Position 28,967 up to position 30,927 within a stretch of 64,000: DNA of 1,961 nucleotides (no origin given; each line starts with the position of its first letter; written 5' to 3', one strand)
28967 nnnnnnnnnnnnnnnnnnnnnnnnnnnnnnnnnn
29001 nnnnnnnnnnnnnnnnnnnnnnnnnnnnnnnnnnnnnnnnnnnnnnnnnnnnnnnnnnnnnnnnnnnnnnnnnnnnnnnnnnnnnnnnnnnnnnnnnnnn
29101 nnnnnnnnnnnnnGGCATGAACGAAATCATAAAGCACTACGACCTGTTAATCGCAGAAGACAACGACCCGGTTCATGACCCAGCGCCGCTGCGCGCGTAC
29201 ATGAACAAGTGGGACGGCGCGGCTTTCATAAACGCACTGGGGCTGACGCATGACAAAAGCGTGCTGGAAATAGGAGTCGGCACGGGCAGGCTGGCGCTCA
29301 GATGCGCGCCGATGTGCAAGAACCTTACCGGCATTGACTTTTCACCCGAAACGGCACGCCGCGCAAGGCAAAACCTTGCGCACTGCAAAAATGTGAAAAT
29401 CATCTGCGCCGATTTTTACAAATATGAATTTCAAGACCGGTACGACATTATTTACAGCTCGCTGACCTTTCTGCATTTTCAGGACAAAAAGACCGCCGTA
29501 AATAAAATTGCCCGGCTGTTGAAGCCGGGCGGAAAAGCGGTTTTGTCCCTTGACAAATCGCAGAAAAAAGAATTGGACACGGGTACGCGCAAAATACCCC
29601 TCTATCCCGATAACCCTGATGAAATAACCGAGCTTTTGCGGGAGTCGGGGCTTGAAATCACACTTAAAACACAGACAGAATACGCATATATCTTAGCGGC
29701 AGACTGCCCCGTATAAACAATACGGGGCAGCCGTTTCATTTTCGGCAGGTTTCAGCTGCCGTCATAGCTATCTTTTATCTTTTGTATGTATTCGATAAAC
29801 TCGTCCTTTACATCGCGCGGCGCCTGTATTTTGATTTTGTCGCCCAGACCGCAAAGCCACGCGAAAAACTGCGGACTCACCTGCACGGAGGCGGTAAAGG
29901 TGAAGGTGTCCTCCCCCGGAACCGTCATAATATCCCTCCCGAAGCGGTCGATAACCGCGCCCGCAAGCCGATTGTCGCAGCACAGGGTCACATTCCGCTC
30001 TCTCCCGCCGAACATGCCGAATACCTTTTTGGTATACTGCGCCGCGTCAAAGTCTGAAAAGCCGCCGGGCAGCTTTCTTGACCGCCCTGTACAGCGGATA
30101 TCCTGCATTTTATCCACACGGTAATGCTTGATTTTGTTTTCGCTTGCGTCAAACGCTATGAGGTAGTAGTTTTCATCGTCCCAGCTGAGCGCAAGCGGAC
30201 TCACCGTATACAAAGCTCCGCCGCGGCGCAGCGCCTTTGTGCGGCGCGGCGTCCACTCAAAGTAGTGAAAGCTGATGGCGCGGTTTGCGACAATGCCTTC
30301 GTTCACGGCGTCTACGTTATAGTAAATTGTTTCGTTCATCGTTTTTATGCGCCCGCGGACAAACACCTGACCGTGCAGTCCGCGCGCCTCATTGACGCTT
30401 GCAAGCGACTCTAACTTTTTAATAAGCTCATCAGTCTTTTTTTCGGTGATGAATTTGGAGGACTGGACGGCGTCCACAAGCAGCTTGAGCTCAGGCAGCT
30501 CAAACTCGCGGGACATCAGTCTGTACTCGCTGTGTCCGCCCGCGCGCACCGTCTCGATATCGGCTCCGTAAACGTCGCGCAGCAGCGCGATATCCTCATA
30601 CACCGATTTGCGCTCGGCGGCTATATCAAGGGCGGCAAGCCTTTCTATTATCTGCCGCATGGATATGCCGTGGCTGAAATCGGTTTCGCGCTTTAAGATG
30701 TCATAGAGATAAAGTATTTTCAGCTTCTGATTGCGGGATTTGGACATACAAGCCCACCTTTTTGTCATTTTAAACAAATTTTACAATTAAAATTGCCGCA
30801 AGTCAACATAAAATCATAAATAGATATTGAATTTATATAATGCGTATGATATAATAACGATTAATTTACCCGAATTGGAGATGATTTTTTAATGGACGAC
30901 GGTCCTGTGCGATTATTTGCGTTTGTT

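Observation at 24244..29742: Translationally coupled operon joining a compact eliminase-type glycyl radical enzyme and its activase to a Sip1/raffinose-synthase-like protein and a SAM methyltransferase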

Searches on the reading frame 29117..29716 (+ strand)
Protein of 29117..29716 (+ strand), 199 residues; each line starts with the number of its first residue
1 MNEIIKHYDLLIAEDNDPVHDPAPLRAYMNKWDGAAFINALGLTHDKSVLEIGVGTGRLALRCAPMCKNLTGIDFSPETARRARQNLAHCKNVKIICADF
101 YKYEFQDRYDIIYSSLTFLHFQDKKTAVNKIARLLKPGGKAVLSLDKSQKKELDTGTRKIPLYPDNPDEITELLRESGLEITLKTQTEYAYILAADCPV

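Call 3: search_protein_families(library=pfam, proteins=[window:29117-29716:+], max_evalue=0.01)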
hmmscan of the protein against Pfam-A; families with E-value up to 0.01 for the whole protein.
window:29117-29716:+ (199 aa): 13 families
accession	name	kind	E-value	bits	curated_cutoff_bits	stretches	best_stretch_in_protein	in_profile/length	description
PF08241.18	Methyltransf_11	-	4.8e-21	75.6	21.2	1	50-142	1-94/95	Methyltransferase domain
PF13649.12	Methyltransf_25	-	1.7e-20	73.9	27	1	49-139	1-97/97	Methyltransferase domain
PF08242.18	Methyltransf_12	-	2.3e-16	60.8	30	1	50-140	1-97/98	Methyltransferase domain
PF13847.12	Methyltransf_31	-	1.4e-15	57.7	27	1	45-147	3-113/145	Methyltransferase domain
PF13489.12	Methyltransf_23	-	1.3e-14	54.7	27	1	41-181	16-161/164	Methyltransferase domain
PF05401.17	NodS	-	1.3e-08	35.4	24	1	45-142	43-143/201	Nodulation protein S (NodS)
PF01209.24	Ubie_methyltran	-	3.8e-08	33.4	20.1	1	38-149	40-156/233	ubiE/COQ5 methyltransferase family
PF01135.25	PCMT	-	5.9e-08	33.2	20.3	1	35-153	63-181/210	Protein-L-isoaspartate(D-aspartate) O-methyltransferase (PCMT)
PF00398.26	RrnaAD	-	2.4e-07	30.6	24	1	38-109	23-94/263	Ribosomal RNA adenine dimethylase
PF02353.26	CMAS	-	2.8e-06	27.3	27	1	37-145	54-166/273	Mycolic acid cyclopropane synthetase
PF05175.20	MTS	-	5.4e-05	23.3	23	1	37-140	23-135/170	Methyltransferase small domain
PF03848.20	TehB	-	0.00051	20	20.4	1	38-139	23-128/193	Tellurite resistance protein TehB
PF05219.18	DREV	-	0.0022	17.6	26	1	45-146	94-189/265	DREV methyltransferase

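Call 4: search_protein_families(library=ncbifam, proteins=[window:29117-29716:+], max_evalue=0.01)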
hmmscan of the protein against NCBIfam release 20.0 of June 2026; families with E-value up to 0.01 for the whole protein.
window:29117-29716:+ (199 aa): 67 families (the best 25 are shown)
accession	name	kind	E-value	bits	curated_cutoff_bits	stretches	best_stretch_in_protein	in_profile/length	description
TIGR02072.1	BioC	equivalog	3.2e-16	59.9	184.95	1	42-145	31-134/244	malonyl-ACP O-methyltransferase BioC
NF043040.1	corrin_prot_MT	hypoth_equivalog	2.2e-15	56.7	180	1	45-143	41-147/216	corrinoid protein-associated methyltransferase CpaM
NF041650.1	nod_mtase_NodS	equivalog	1.2e-13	51.2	300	1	47-143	40-139/190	nodulation methyltransferase NodS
NF041820.1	daptide_MTase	equivalog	5.4e-13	49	175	1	45-161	36-160/243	daptide-type RiPP biosynthesis methyltransferase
NF041537.1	ArsM_AhpD_UU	exception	7.4e-12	44.7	510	1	44-144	75-181/345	arsenite methyltransferase/AhpD domain selenoprotein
TIGR01934.1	MenG_MenH_UbiE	subfamily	1.4e-10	40.9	158.35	1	35-152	29-149/223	ubiquinone/menaquinone biosynthesis methyltransferase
NF041536.1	ArsM_DUF2284_UU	exception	1.9e-10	39.7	575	1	45-144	76-181/459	arsenite methyltransferase/DUF2284 domain selenoprotein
TIGR00537.1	hemK_rel_arch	hypoth_equivalog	2e-10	40.7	87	1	39-131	13-105/179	HemK2/MTQ2 family protein methyltransferase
NF000499.2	Erm23S_rRNA_broad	equivalog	2e-10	40.5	212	1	37-117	15-95/244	23S ribosomal RNA methyltransferase Erm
NF001244.0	PRK00216.1-5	equivalog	2.8e-10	39.9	216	1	36-151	39-162/236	bifunctional demethylmenaquinone methyltransferase/2-methoxy-6-polyprenyl-1,4-benzoquinol methylase UbiE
NF011529.0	PRK14968.1-3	equivalog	2.9e-10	39.9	162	1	33-131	22-120/198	putative methyltransferase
TIGR00755.1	ksgA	equivalog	1.6e-09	37.4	171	1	36-112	20-98/256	16S rRNA (adenine(1518)-N(6)/adenine(1519)-N(6))-dimethyltransferase RsmA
TIGR01983.1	UbiG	equivalog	2.5e-09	36.8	102.95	1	45-144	49-152/228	bifunctional 2-polyprenyl-6-hydroxyphenol methylase/3-demethylubiquinol 3-O-methyltransferase UbiG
TIGR03534.1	RF_mod_PrmC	equivalog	1.5e-08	34.4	199.1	1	45-115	88-163/253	peptide chain release factor N(5)-glutamine methyltransferase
NF045667.1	MTase_DVU1556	equivalog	2.1e-08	33.9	155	1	38-183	15-164/213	DVU_1556 family methyltransferase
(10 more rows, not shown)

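Call 55: find_homologous_proteins(query=window:29117-29716:+)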
Query window:29117-29716:+ (199 aa): 1746 proteins with E <= 0.001 among 1905 candidates; the best 120 are listed.
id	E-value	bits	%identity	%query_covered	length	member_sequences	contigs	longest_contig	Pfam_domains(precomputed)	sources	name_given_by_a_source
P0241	7.0e-129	445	99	100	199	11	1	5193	PF13847.13,PF00398.27,PF13489.13,PF02353.27,PF05175.21,PF13649.13,PF01135.26,PF01209.25,PF08241.19,PF08242.19,PF05401.17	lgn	-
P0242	4.4e-71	257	60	99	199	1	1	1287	PF13847.13,PF00398.27,PF13489.13,PF02353.27,PF13649.13,PF01135.26,PF08241.19,PF08242.19,PF05401.17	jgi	-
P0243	6.3e-71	256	60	97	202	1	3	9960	PF13847.13,PF00398.27,PF13489.13,PF13649.13,PF01135.26,PF08241.19,PF08242.19,PF05401.17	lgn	-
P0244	9.1e-71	256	58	98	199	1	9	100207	PF13847.13,PF13489.13,PF13649.13,PF08241.19,PF08242.19,PF05401.17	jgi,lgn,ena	-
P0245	9.5e-71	256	57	98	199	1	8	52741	PF13847.13,PF13489.13,PF13649.13,PF08241.19,PF08242.19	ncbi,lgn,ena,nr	ncbi:MAG: class I SAM-dependent methyltransferase [Clostridia bacterium]|nr:class I SAM-dependent me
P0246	2.6e-70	254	58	97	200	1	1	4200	PF13847.13,PF00398.27,PF13489.13,PF02353.27,PF05175.21,PF13649.13,PF01135.26,PF01209.25,PF08241.19,PF08242.19,PF05401.17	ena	-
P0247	4.8e-70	253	59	98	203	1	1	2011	PF13847.13,PF00398.27,PF13489.13,PF02353.27,PF05175.21,PF13649.13,PF01135.26,PF08241.19,PF08242.19,PF05401.17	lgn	-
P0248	4.9e-70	253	58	97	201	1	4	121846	PF13847.13,PF13489.13,PF05175.21,PF13649.13,PF01135.26,PF01209.25,PF08241.19,PF08242.19,PF05401.17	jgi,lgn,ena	jgi:ubiquinone/menaquinone biosynthesis C-methylase UbiE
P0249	8.4e-70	252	56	96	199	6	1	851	PF13847.13,PF00398.27,PF13489.13,PF05175.21,PF13649.13,PF01135.26,PF01209.25,PF08241.19,PF08242.19,PF05401.17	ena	-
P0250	1.3e-69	252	58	97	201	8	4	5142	PF13847.13,PF13489.13,PF05175.21,PF13649.13,PF01135.26,PF01209.25,PF08241.19,PF08242.19,PF05401.17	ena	-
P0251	1.4e-69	252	54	100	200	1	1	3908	PF13847.13,PF00398.27,PF13489.13,PF13649.13,PF01209.25,PF08241.19,PF08242.19,PF05401.17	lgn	-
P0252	1.7e-69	252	57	98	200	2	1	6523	PF13847.13,PF13489.13,PF05175.21,PF13649.13,PF01135.26,PF08241.19,PF08242.19,PF05401.17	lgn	-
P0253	1.7e-69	251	57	97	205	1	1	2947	PF13847.13,PF00398.27,PF13489.13,PF13649.13,PF08241.19,PF08242.19,PF05401.17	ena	-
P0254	1.8e-69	251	57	96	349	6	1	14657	PF13673.14,PF00398.27,PF13489.13,PF02353.27,PF08445.17,PF08241.19,PF00583.32,PF05401.17,PF13847.13,PF05175.21,PF13649.13,PF13508.14,PF01135.26,PF01209.25,PF08242.19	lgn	-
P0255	3.3e-69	251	54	98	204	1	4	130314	PF13847.13,PF13489.13,PF13649.13,PF01135.26,PF01209.25,PF08241.19,PF08242.19,PF05401.17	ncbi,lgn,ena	-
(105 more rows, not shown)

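Call 56: find_encoding_contigs(protein=P0245, flank=5000, max_places=4)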
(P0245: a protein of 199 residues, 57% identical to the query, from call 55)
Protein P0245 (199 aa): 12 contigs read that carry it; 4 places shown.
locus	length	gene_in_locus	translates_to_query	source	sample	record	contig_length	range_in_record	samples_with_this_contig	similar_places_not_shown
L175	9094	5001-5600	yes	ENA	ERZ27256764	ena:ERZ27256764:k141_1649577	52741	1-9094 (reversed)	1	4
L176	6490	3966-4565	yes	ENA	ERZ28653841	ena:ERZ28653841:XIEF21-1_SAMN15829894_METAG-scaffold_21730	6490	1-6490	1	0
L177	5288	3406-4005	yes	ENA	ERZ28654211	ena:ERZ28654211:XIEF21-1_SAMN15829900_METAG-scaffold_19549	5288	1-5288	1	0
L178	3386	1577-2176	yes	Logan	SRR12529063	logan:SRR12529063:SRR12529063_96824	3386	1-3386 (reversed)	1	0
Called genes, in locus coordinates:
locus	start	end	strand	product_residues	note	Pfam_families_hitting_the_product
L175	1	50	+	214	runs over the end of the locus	PF00730:HhH-GPD, PF00633:HHH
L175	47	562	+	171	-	-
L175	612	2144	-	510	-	-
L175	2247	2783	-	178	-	PF10502:Peptidase_S26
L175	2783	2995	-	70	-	PF06107:DUF951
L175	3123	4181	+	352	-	PF17996:CE2_N, PF00657:Lipase_GDSL, PF13472:Lipase_GDSL_2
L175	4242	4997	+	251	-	PF01177:Asp_Glu_race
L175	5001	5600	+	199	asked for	PF13489:Methyltransf_23, PF13847:Methyltransf_31, PF08241:Methyltransf_11, PF08242:Methyltransf_12, PF13649:Methyltransf_25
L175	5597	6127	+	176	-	PF13238:AAA_18, PF13671:AAA_33 (faint), PF01202:SKI (faint)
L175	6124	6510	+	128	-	-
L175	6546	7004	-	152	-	PF00583:Acetyltransf_1, PF13673:Acetyltransf_10, PF13508:Acetyltransf_7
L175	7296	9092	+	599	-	?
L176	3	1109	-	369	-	?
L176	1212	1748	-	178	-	PF10502:Peptidase_S26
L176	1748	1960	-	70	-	PF06107:DUF951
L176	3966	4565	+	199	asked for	PF13489:Methyltransf_23, PF13847:Methyltransf_31, PF08241:Methyltransf_11, PF08242:Methyltransf_12, PF13649:Methyltransf_25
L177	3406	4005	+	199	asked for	PF13489:Methyltransf_23, PF13847:Methyltransf_31, PF08241:Methyltransf_11, PF08242:Methyltransf_12, PF13649:Methyltransf_25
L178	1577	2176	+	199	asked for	PF13489:Methyltransf_23, PF13847:Methyltransf_31, PF08241:Methyltransf_11, PF08242:Methyltransf_12, PF13649:Methyltransf_25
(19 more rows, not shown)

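Call 57: find_encoding_contigs(protein=P0255, flank=5000, max_places=3)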
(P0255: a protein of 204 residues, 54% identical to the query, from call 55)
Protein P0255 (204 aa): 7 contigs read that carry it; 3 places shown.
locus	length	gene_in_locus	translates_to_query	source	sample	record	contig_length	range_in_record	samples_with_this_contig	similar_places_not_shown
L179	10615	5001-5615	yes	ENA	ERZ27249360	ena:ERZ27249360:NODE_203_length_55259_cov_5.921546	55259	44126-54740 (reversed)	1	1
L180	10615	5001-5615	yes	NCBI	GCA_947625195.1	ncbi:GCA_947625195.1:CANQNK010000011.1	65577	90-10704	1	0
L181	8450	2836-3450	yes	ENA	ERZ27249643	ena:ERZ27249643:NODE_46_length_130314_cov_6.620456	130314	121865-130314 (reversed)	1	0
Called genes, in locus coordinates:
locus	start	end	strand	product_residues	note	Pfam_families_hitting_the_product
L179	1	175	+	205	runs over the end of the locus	PF01243:PNPOx_N, PF25160:LdpA_Fe-S-bd (faint), PF00037:Fer4 (weak), PF13237:Fer4_10 (weak), PF14697:Fer4_21 (weak), PF12838:Fer4_7, PF13187:Fer4_9 (weak), PF00037:Fer4 (weak), +3 more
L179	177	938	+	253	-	PF01661:Macro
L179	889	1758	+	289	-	-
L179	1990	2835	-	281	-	PF00126:HTH_1, PF03466:LysR_substrate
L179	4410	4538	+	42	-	-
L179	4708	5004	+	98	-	-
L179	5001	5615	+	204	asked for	PF01209:Ubie_methyltran (weak), PF05401:NodS (weak), PF13489:Methyltransf_23, PF01135:PCMT, PF13847:Methyltransf_31, PF08241:Methyltransf_11, PF08242:Methyltransf_12, PF13649:Methyltransf_25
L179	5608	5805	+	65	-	-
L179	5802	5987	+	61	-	-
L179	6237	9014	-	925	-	PF00932:LTD, PF13290:CHB_HEX_C_1, PF13287:Fn3_assoc, PF08757:CotH, PF13620:CarboxypepD_reg (weak)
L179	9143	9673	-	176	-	PF01558:POR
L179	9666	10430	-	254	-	PF02775:TPP_enzyme_C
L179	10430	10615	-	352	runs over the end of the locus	PF01855:POR_N, PF02780:Transketolase_C (weak), PF17147:PFOR_II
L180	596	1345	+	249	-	PF19448:DUF5986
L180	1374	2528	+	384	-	PF01381:HTH_3, PF12844:HTH_19 (faint), PF13443:HTH_26 (faint), PF13560:HTH_31 (weak), PF06114:Peptidase_M78, PF10463:Peptidase_U49 (weak)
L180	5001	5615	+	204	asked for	PF01209:Ubie_methyltran (weak), PF05401:NodS (weak), PF13489:Methyltransf_23, PF01135:PCMT, PF13847:Methyltransf_31, PF08241:Methyltransf_11, PF08242:Methyltransf_12, PF13649:Methyltransf_25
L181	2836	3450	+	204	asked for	PF01209:Ubie_methyltran (weak), PF05401:NodS (weak), PF13489:Methyltransf_23, PF01135:PCMT, PF13847:Methyltransf_31, PF08241:Methyltransf_11, PF08242:Methyltransf_12, PF13649:Methyltransf_25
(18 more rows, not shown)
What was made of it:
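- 29117..29716 (+): Class I SAM-dependent methyltransferase, 199 aa. Co-transcribed passenger. Homologues lie in unrelated contexts (calls 55-57).
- Tried and rejected: Its homologues lie in unrelated neighbourhoods, and some are fused to GNAT domains (calls 55-57).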

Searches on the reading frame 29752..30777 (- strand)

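Call 3: search_protein_families(library=pfam, proteins=[window:29752-30777:-], max_evalue=0.01)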
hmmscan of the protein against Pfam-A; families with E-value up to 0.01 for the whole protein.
window:29752-30777:- (341 aa): 2 families
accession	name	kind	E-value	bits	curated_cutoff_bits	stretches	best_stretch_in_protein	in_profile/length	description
PF13280.12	WYL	-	2.6e-10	40.6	21.8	1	155-228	3-69/70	WYL domain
PF25583.1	WCX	-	6.2e-07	30.1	23.9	1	262-334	4-75/76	WCX domain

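Call 4: search_protein_families(library=ncbifam, proteins=[window:29752-30777:-], max_evalue=0.01)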
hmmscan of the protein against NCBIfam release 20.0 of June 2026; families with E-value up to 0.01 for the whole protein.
window:29752-30777:- (341 aa): 0 families
